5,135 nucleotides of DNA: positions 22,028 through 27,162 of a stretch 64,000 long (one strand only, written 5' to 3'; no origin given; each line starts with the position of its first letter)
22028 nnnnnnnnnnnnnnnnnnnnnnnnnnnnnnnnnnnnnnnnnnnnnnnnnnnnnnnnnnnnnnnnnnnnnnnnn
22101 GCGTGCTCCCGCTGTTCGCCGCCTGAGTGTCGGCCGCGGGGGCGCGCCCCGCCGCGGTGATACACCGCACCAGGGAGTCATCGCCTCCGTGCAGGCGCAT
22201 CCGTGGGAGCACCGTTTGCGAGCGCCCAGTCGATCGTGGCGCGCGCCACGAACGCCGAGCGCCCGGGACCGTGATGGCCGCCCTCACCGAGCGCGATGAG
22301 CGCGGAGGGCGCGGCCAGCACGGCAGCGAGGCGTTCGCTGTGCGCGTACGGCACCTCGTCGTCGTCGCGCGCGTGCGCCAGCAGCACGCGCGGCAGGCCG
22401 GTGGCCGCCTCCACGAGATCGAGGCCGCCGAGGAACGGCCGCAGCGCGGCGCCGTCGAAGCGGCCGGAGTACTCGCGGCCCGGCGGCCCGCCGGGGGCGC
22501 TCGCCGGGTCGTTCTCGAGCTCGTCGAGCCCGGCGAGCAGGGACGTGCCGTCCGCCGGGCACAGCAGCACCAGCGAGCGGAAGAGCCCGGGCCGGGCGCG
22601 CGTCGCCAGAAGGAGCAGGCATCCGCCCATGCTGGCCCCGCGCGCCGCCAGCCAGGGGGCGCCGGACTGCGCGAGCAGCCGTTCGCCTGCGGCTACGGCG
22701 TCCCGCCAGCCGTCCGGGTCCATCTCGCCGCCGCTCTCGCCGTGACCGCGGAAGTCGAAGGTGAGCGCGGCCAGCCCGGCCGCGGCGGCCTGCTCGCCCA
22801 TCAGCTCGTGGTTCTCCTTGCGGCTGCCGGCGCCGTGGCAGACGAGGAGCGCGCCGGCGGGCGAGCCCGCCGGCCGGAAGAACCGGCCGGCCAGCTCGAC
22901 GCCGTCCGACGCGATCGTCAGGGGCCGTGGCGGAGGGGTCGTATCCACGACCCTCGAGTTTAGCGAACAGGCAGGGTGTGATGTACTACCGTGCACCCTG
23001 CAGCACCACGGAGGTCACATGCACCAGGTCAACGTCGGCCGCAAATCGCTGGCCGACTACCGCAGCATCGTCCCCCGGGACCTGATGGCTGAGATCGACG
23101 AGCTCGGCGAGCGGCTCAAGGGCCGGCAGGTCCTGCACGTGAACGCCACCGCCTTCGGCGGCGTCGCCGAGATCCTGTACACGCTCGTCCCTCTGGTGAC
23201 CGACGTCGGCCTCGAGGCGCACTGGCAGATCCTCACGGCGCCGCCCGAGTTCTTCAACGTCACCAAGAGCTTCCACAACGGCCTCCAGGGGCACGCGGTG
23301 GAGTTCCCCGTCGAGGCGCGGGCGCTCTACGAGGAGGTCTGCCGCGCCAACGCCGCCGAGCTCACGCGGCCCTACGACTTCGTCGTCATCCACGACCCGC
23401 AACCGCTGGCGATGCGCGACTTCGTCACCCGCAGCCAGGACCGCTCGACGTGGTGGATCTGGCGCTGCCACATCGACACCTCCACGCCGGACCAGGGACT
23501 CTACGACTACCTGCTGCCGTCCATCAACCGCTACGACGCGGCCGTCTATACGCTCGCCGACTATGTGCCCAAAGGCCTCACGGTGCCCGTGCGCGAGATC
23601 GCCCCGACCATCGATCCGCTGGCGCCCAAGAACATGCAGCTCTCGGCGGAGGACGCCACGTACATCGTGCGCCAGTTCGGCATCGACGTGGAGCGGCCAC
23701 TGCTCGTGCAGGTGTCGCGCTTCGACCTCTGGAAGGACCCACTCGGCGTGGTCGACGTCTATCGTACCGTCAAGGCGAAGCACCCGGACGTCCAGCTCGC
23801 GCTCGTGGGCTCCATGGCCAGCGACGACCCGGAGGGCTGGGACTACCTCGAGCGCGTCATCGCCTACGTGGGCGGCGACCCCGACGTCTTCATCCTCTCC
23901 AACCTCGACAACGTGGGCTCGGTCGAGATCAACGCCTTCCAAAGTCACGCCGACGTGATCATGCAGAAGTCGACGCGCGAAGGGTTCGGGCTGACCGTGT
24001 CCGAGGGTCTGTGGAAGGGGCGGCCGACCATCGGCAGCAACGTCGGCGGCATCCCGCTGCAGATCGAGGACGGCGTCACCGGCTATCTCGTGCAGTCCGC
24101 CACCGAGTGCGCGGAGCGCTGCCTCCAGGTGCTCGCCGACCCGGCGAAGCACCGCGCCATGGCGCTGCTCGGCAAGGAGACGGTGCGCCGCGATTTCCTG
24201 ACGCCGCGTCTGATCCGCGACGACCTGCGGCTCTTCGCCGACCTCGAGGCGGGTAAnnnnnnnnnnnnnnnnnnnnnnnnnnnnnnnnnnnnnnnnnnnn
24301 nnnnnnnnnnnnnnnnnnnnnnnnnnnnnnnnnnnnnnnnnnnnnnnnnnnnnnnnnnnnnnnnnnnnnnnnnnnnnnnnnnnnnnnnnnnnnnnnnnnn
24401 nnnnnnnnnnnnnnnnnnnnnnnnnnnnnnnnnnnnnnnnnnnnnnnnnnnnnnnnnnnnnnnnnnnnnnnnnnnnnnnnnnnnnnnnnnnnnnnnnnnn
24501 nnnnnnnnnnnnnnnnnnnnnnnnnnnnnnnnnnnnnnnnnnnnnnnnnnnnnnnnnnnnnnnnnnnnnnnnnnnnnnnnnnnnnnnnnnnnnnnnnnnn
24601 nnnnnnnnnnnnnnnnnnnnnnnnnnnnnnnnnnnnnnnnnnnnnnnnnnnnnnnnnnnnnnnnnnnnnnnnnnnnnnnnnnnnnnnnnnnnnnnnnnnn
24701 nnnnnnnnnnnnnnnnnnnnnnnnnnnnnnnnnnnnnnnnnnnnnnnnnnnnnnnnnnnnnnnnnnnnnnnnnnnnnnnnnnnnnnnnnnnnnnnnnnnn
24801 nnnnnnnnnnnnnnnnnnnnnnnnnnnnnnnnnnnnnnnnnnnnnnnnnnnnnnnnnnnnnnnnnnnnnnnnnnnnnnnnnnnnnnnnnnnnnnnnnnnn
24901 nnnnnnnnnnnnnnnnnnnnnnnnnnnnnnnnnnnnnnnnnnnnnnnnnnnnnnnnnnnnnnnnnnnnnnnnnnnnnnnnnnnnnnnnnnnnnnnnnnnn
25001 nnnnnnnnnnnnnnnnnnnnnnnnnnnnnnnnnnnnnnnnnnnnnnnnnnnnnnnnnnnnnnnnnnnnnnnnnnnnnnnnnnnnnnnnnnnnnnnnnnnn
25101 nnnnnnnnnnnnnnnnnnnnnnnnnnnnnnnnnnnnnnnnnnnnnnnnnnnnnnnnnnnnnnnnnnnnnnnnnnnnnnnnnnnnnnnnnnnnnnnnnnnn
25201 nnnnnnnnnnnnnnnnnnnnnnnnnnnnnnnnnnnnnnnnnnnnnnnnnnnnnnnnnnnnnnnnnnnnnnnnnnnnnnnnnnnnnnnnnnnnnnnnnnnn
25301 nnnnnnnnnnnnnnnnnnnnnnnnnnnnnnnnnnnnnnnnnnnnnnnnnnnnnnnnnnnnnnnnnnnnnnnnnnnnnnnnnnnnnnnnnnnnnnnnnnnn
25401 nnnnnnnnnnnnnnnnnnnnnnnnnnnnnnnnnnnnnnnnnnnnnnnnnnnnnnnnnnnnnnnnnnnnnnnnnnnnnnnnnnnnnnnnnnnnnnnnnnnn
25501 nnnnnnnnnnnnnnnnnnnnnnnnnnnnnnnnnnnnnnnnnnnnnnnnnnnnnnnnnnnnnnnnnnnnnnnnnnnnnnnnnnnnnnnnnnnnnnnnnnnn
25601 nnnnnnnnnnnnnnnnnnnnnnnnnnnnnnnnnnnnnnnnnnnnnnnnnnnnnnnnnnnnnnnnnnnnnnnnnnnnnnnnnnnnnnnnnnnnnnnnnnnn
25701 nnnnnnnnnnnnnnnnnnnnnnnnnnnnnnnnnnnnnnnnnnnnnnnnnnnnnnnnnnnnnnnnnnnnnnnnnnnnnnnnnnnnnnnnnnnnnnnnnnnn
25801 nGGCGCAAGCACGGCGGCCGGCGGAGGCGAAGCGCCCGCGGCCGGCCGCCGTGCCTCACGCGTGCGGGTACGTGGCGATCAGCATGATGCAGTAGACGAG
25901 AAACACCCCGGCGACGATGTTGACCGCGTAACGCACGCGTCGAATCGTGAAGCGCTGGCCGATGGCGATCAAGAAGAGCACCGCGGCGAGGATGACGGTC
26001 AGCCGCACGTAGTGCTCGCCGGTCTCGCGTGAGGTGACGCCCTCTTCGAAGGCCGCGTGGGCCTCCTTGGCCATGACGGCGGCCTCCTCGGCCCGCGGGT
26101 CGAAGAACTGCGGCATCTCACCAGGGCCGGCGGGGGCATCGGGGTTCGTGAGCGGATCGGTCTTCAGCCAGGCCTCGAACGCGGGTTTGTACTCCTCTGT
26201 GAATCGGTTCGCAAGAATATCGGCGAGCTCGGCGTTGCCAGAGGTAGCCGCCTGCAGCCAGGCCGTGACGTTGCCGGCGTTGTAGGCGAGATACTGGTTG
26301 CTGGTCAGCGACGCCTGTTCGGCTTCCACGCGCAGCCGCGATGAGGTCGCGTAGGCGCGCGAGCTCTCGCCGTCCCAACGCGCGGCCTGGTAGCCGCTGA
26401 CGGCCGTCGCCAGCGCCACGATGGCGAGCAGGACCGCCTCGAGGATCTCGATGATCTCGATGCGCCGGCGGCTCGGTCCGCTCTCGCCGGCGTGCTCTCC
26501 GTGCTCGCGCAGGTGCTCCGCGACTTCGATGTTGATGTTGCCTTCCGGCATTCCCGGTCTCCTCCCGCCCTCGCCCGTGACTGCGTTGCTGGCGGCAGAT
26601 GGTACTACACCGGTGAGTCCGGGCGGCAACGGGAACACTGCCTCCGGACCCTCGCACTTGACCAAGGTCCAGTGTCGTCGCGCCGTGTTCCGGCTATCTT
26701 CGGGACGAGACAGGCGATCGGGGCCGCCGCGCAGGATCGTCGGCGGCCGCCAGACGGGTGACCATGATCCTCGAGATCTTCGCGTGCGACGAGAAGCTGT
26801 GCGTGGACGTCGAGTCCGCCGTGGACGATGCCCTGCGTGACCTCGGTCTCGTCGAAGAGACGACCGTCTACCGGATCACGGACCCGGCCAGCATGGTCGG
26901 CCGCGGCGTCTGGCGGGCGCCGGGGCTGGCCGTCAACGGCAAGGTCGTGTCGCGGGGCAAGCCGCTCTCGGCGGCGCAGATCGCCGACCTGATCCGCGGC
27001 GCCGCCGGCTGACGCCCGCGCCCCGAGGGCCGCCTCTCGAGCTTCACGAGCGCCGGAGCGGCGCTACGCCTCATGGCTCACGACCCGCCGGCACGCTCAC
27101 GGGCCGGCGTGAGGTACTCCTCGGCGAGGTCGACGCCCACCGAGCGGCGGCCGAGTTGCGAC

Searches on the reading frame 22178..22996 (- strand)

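Call 7: search_protein_families(library=pfam, proteins=[window:22178-22996:-])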
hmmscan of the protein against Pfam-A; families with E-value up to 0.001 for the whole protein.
window:22178-22996:- (272 aa): 4 families
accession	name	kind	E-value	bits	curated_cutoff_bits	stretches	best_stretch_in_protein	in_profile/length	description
PF12146.15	Hydrolase_4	-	6.4e-13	49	27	1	45-148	2-110/239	Serine aminopeptidase, S33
PF00561.26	Abhydrolase_1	-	4.7e-12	46.5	25.8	1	49-151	2-103/245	alpha/beta hydrolase fold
PF00326.27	Peptidase_S9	-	2.1e-06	27.8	22.6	0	202-229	145-172/213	Prolyl oligopeptidase family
PF02129.25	Peptidase_S15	-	0.00039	20.6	23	1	31-101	1-78/262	X-Pro dipeptidyl-peptidase (S15 family)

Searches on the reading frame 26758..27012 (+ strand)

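Call 7: search_protein_families(library=pfam, proteins=[window:26758-27012:+])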
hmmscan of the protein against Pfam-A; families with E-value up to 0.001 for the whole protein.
window:26758-27012:+ (84 aa): 1 family
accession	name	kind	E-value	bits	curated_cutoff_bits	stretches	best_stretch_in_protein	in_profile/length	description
PF13192.12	Thioredoxin_3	-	3.7e-10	40.1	24.8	1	15-79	13-75/76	Thioredoxin domain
